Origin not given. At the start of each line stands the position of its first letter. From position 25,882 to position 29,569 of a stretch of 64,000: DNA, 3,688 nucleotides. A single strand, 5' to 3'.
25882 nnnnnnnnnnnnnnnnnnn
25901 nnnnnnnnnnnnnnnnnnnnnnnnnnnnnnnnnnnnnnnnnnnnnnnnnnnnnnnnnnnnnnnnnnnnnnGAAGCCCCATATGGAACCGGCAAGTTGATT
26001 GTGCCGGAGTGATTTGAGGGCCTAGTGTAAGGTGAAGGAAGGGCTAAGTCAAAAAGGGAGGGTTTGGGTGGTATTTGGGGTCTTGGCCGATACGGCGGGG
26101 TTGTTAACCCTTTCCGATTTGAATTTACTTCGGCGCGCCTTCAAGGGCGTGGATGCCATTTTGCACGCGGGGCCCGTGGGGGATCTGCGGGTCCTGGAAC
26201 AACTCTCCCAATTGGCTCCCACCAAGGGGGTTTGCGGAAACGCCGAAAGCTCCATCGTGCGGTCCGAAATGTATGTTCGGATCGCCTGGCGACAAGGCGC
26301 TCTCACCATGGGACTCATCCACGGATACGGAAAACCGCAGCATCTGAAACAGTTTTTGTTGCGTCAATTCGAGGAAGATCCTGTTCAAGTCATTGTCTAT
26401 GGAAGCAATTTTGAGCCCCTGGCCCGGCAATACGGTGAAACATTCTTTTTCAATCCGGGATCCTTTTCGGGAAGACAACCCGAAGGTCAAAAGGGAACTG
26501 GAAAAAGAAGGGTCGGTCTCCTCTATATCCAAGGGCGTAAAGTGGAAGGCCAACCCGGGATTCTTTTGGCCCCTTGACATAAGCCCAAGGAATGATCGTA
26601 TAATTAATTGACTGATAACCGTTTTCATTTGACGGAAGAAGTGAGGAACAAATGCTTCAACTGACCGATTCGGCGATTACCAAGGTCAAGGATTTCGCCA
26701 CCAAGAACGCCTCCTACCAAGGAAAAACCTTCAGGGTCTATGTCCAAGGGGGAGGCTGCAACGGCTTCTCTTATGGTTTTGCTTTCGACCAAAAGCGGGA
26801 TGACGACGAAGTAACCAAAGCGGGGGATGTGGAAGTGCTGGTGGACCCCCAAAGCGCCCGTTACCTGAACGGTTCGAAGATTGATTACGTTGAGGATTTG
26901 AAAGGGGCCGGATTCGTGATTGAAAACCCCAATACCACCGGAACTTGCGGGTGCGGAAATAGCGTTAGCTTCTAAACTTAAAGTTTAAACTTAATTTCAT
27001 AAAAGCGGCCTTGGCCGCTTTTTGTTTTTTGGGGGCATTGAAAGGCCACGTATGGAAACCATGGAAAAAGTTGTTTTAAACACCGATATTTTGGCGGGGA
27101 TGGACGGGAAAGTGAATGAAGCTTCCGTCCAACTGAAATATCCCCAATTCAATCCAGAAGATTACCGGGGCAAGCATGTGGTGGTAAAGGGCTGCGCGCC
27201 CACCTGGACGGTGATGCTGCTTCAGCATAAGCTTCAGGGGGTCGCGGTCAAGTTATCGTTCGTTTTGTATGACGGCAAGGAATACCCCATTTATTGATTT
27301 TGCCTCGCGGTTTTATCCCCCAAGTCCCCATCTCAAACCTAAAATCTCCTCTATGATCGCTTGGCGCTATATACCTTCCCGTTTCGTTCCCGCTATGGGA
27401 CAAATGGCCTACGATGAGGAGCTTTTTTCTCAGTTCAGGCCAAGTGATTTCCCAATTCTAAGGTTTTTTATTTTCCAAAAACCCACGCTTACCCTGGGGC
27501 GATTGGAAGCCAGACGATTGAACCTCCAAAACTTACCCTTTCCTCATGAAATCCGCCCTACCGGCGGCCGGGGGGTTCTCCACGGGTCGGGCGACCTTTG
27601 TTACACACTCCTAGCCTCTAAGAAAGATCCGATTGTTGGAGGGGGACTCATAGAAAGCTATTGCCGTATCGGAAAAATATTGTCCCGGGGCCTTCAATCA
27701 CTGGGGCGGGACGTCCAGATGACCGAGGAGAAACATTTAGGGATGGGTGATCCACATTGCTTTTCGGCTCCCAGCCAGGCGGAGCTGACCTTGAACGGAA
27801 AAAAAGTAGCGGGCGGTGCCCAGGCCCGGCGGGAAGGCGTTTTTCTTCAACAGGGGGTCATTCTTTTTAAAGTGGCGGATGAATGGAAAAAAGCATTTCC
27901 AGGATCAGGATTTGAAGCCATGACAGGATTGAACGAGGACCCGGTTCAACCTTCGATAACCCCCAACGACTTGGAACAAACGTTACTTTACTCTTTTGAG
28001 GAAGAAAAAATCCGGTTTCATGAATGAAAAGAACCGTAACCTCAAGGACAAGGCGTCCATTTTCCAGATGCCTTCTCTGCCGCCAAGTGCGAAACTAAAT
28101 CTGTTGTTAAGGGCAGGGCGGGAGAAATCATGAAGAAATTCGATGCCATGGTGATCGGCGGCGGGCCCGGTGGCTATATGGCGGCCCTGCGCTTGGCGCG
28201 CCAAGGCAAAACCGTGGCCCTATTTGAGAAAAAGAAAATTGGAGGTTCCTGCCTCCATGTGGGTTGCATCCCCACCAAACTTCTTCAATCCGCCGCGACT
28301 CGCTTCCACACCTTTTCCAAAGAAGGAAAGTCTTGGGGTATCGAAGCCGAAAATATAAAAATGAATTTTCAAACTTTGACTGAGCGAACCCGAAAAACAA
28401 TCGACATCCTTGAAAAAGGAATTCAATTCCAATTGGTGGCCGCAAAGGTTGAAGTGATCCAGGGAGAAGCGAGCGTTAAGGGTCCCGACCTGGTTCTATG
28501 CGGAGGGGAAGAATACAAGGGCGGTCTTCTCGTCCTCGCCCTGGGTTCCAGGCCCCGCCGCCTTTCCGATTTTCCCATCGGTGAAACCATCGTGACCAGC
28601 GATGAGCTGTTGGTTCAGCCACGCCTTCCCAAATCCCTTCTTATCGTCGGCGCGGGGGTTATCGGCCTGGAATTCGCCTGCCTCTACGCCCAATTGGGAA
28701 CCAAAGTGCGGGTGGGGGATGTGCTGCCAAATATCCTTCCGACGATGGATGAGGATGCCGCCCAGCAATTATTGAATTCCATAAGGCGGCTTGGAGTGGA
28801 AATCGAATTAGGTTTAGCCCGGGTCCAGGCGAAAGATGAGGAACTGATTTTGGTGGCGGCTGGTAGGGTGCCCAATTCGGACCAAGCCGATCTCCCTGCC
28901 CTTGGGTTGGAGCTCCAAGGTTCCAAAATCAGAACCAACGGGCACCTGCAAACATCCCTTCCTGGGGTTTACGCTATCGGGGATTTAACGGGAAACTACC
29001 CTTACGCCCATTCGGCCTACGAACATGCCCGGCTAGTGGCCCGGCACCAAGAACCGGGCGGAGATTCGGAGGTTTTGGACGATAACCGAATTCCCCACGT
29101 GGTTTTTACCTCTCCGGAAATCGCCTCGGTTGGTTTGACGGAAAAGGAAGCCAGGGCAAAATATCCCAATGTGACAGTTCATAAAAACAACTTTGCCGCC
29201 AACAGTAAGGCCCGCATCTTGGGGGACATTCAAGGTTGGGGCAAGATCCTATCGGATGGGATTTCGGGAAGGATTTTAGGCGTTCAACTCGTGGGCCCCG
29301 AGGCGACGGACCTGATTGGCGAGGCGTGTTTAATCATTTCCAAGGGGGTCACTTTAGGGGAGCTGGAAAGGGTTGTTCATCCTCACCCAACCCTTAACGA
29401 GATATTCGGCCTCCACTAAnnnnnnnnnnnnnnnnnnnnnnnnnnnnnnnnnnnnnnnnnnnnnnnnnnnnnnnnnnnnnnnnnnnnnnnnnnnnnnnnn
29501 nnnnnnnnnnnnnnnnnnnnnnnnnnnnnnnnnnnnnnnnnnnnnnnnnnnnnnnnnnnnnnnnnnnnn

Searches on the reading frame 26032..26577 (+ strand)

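Call 50: search_protein_families(library=pfam, proteins=[window:26032-26577:+], max_evalue=0.001)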
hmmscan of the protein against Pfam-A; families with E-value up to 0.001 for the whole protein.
window:26032-26577:+ (181 aa): 1 family
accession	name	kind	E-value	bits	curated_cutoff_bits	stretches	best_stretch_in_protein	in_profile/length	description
PF12850.12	Metallophos_2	-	1.9e-15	57.7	27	1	33-152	19-142/154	Calcineurin-like phosphoesterase superfamily domain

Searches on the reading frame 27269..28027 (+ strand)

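Call 50: search_protein_families(library=pfam, proteins=[window:27269-28027:+], max_evalue=0.001)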
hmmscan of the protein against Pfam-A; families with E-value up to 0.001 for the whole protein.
window:27269-28027:+ (252 aa): 2 families
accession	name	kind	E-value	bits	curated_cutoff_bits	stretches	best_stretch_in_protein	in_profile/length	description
PF21948.1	LplA-B_cat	-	1.5e-20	74.4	27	1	45-204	5-150/200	Lipoyl protein ligase A/B catalytic domain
PF03099.24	BPL_LplA_LipB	-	6.7e-11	42.7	21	1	96-201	31-131/133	Biotin/lipoate A/B protein ligase family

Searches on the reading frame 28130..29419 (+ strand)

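Call 50: search_protein_families(library=pfam, proteins=[window:28130-29419:+], max_evalue=0.001)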
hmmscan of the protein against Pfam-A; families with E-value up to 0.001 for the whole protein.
window:28130-29419:+ (429 aa): 13 families
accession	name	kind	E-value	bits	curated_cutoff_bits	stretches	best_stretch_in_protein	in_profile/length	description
PF07992.20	Pyr_redox_2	-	3.2e-52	178.2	26.1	1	5-300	2-291/291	Pyridine nucleotide-disulphide oxidoreductase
PF02852.28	Pyr_redox_dim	-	7e-31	107.1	25.3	1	321-426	1-106/110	Pyridine nucleotide-disulphide oxidoreductase, dimerisation domain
PF00070.33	Pyr_redox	-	2.7e-16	60.3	22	1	170-228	2-60/82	Pyridine nucleotide-disulphide oxidoreductase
PF13450.12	NAD_binding_8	-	1.5e-09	38.4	21.9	1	8-66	1-59/68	NAD(P)-binding Rossmann-like domain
PF01134.28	GIDA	-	3.4e-07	30.1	22.1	1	5-55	1-49/391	Glucose inhibited division protein A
PF03486.20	HI0933_like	-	8e-07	29.2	50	1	5-40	2-37/244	HI0933-like protein Rossmann domain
PF12831.13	FAD_oxidored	-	8.2e-07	29.1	27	1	5-40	1-37/416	FAD dependent oxidoreductase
PF00890.30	FAD_binding_2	-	2.5e-06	27.4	20.4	1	5-42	1-38/414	FAD binding domain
PF01494.25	FAD_binding_3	-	9.6e-06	25.5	22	1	4-35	2-33/349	FAD binding domain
PF01266.30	DAO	-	2.3e-05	24.5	27.9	1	5-39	1-37/353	FAD dependent oxidoreductase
PF01262.27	AlaDh_PNT_C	-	0.0001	22.3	23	0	168-217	29-78/214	Alanine dehydrogenase/PNT, C-terminal domain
PF13454.12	NAD_binding_9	-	0.00024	21.6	21.8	0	8-63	2-62/155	FAD-NAD(P)-binding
PF13738.12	Pyr_redox_3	-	0.00027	20.7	30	0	8-43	2-38/305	Pyridine nucleotide-disulphide oxidoreductase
